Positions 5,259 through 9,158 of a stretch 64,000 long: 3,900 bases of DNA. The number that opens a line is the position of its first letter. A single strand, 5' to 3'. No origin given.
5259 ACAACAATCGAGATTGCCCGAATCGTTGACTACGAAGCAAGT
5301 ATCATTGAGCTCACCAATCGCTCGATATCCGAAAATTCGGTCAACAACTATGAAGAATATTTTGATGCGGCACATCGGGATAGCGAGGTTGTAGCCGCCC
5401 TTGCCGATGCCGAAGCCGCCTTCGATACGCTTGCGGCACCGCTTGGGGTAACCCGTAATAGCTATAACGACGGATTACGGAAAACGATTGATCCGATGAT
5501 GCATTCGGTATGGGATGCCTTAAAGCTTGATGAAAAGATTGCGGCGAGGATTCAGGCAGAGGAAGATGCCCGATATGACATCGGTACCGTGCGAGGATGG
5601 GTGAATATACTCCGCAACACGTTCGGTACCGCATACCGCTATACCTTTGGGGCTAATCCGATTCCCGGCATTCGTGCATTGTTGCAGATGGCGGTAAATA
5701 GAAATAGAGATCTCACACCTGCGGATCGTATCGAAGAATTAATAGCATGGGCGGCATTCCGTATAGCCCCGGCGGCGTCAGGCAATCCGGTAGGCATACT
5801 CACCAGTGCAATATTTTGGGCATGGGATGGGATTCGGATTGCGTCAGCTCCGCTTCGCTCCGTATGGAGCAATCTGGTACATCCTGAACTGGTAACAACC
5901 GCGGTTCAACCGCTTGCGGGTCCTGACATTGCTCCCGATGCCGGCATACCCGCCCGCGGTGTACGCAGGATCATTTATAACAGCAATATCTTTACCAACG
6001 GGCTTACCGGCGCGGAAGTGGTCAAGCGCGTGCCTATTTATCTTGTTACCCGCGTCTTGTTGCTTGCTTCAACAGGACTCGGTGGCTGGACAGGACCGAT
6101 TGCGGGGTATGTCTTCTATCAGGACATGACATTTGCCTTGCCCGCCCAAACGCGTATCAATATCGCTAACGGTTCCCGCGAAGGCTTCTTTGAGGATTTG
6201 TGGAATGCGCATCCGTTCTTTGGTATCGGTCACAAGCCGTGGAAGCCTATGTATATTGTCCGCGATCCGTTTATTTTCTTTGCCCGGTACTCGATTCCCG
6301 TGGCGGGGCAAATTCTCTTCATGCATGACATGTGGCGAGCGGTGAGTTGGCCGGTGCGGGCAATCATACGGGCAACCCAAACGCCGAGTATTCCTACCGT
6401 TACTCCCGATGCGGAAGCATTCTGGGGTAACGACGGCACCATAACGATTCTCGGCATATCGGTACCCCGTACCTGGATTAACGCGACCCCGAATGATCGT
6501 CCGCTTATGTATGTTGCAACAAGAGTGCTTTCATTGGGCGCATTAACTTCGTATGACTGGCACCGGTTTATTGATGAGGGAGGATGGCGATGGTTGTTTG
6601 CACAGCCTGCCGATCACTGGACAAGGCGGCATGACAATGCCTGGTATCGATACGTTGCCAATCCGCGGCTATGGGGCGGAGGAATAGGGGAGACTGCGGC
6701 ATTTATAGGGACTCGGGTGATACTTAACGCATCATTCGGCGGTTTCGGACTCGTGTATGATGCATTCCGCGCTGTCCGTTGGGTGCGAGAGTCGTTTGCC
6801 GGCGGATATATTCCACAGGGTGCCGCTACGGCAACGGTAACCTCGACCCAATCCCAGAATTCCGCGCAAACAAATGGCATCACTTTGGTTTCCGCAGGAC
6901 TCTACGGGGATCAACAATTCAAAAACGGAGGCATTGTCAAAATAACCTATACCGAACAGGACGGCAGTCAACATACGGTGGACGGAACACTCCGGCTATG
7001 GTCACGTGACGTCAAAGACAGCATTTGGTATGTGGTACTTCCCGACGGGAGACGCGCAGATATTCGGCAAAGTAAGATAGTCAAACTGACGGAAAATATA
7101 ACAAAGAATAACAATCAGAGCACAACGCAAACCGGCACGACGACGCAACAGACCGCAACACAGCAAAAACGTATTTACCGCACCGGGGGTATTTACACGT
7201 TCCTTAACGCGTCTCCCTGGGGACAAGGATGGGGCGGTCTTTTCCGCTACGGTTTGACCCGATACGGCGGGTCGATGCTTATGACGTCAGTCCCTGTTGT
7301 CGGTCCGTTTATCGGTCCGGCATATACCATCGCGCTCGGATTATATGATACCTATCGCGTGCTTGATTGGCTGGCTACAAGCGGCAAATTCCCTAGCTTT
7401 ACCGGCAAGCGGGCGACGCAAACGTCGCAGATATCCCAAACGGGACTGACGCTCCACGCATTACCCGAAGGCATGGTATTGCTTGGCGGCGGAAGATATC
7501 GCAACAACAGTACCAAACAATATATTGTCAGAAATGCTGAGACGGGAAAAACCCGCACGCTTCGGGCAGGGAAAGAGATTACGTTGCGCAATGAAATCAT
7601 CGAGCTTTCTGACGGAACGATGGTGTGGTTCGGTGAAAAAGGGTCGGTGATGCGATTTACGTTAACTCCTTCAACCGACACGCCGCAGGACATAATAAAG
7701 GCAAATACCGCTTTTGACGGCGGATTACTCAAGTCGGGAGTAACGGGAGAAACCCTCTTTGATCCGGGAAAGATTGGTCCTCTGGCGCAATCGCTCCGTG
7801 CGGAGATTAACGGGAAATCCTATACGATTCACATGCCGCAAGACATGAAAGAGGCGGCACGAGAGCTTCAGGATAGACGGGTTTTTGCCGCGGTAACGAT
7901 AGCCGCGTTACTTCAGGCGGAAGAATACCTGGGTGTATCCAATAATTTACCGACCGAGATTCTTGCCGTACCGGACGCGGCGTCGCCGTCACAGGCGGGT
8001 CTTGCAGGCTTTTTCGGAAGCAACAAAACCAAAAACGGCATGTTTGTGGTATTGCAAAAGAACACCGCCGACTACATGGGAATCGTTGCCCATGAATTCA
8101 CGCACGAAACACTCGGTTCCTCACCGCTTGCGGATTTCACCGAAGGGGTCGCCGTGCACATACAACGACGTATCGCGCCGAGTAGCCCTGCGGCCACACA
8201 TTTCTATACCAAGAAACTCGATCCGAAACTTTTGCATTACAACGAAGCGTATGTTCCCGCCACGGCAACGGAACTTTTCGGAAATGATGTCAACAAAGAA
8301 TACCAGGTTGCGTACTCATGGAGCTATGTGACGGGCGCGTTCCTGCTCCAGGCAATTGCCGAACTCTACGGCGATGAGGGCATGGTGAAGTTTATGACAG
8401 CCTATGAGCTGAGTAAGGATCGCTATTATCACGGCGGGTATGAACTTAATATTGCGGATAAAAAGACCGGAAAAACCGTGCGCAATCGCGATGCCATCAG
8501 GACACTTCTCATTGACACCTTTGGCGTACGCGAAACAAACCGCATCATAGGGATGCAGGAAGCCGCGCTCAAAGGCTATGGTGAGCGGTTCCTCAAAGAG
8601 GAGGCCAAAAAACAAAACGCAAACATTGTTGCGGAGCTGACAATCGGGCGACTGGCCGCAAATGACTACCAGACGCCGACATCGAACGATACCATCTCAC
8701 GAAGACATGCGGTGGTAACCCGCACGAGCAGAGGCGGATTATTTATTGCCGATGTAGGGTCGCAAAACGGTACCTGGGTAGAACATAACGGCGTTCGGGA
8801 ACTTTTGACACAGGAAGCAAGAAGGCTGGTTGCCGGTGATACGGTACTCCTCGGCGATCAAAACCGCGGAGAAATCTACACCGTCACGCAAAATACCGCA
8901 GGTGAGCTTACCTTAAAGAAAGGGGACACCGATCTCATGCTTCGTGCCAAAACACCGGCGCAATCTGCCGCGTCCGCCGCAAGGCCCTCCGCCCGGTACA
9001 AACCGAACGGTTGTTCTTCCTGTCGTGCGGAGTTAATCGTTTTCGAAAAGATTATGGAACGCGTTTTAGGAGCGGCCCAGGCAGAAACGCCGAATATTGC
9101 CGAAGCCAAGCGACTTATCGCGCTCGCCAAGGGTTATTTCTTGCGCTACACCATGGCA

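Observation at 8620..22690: Four FHA-type phosphothreonine-binding modules spread over ~14 kb of the same polypeptide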

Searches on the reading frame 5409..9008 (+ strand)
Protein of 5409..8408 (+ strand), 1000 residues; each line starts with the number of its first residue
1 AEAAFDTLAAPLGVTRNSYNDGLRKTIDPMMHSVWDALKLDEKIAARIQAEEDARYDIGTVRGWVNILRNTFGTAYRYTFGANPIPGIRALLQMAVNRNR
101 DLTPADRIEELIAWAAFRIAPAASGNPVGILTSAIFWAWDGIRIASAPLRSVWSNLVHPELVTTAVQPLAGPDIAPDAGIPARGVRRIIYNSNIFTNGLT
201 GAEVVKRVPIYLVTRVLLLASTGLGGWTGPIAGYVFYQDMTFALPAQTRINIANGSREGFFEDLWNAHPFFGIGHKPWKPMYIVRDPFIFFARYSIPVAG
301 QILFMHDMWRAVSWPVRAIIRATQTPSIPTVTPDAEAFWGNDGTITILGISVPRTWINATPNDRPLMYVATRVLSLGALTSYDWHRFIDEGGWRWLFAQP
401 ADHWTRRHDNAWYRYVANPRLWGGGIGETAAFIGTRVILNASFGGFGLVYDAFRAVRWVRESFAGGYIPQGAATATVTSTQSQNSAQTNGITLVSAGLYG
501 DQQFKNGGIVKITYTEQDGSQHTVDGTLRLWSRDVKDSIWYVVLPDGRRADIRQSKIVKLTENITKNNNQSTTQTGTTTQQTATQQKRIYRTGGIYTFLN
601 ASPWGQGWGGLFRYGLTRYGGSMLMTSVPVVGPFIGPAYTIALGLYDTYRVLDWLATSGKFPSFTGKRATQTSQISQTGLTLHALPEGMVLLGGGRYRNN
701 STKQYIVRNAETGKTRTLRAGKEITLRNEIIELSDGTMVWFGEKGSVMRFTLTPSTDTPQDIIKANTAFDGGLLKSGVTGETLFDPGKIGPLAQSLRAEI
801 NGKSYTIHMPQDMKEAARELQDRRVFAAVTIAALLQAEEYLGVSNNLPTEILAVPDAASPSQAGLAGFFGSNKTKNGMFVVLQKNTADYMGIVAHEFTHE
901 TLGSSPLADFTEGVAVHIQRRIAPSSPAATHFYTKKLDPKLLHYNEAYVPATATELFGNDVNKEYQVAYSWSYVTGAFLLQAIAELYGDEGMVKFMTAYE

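Call 9: search_protein_families(library=pfam, proteins=[window:5409-8408:+], max_evalue=1)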
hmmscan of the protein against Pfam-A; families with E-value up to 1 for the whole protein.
window:5409-8408:+ (1000 aa): 0 families

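Call 88: search_protein_families(library=ncbifam, proteins=[window:6009-9008:+], max_evalue=0.05)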
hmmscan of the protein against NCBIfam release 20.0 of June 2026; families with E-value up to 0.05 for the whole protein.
window:6009-9008:+ (1000 aa): 5 families
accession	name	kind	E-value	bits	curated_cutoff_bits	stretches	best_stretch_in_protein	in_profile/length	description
TIGR03354.1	VI_FHA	hypoth_equivalog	9.7e-06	25.6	120.25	1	875-950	24-96/420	type VI secretion system-associated FHA domain protein TagH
NF052573.1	HisKinEspAMyxo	equivalog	1.4e-05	23.3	1400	1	888-946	57-115/755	serine histidine kinase EspA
NF033760.1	gliding_GltG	equivalog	2.9e-05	22.8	650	1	878-951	27-92/650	adventurous gliding motility protein GltG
NF049868.1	FhaB_Rv0019c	equivalog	3.4e-05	23.9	125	1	875-934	86-142/158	FHA domain-containing protein FhaB/FipA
NF041660.2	oxygluDhInhib_OdhI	equivalog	0.00028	20.7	200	1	895-949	74-121/130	oxoglutarate dehydrogenase inhibitor Odhl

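Call 89: search_protein_families(library=padloc, proteins=[window:6009-9008:+], max_evalue=0.01)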
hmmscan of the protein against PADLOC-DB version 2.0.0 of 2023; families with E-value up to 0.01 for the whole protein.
window:6009-9008:+ (1000 aa): 0 families

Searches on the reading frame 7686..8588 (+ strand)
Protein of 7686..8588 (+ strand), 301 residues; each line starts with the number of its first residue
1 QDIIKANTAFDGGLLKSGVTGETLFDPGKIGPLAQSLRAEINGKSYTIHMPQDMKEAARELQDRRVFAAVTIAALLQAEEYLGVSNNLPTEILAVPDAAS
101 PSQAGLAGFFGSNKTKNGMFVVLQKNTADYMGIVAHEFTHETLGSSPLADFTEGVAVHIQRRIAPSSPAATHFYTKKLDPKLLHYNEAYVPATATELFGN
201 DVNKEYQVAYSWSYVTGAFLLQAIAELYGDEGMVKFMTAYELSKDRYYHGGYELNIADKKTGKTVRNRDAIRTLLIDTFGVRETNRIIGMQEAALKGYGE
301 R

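Call 85: search_solved_structures(query=A4, max_evalue=5, show_alignments=2)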
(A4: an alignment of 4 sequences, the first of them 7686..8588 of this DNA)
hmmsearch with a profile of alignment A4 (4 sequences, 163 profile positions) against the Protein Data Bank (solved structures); distinct sequences matched with E-value up to 5: 3.
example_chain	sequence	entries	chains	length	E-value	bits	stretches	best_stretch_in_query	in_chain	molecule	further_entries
4hxt_A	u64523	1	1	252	0.021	17.9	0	63-103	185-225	De Novo Protein OR329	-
2ymz_A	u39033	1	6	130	0.082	16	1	12-104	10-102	GALECTIN 2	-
4kjm_A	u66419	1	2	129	0.18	14.9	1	78-146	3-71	Extracellular matrix-binding protein ebh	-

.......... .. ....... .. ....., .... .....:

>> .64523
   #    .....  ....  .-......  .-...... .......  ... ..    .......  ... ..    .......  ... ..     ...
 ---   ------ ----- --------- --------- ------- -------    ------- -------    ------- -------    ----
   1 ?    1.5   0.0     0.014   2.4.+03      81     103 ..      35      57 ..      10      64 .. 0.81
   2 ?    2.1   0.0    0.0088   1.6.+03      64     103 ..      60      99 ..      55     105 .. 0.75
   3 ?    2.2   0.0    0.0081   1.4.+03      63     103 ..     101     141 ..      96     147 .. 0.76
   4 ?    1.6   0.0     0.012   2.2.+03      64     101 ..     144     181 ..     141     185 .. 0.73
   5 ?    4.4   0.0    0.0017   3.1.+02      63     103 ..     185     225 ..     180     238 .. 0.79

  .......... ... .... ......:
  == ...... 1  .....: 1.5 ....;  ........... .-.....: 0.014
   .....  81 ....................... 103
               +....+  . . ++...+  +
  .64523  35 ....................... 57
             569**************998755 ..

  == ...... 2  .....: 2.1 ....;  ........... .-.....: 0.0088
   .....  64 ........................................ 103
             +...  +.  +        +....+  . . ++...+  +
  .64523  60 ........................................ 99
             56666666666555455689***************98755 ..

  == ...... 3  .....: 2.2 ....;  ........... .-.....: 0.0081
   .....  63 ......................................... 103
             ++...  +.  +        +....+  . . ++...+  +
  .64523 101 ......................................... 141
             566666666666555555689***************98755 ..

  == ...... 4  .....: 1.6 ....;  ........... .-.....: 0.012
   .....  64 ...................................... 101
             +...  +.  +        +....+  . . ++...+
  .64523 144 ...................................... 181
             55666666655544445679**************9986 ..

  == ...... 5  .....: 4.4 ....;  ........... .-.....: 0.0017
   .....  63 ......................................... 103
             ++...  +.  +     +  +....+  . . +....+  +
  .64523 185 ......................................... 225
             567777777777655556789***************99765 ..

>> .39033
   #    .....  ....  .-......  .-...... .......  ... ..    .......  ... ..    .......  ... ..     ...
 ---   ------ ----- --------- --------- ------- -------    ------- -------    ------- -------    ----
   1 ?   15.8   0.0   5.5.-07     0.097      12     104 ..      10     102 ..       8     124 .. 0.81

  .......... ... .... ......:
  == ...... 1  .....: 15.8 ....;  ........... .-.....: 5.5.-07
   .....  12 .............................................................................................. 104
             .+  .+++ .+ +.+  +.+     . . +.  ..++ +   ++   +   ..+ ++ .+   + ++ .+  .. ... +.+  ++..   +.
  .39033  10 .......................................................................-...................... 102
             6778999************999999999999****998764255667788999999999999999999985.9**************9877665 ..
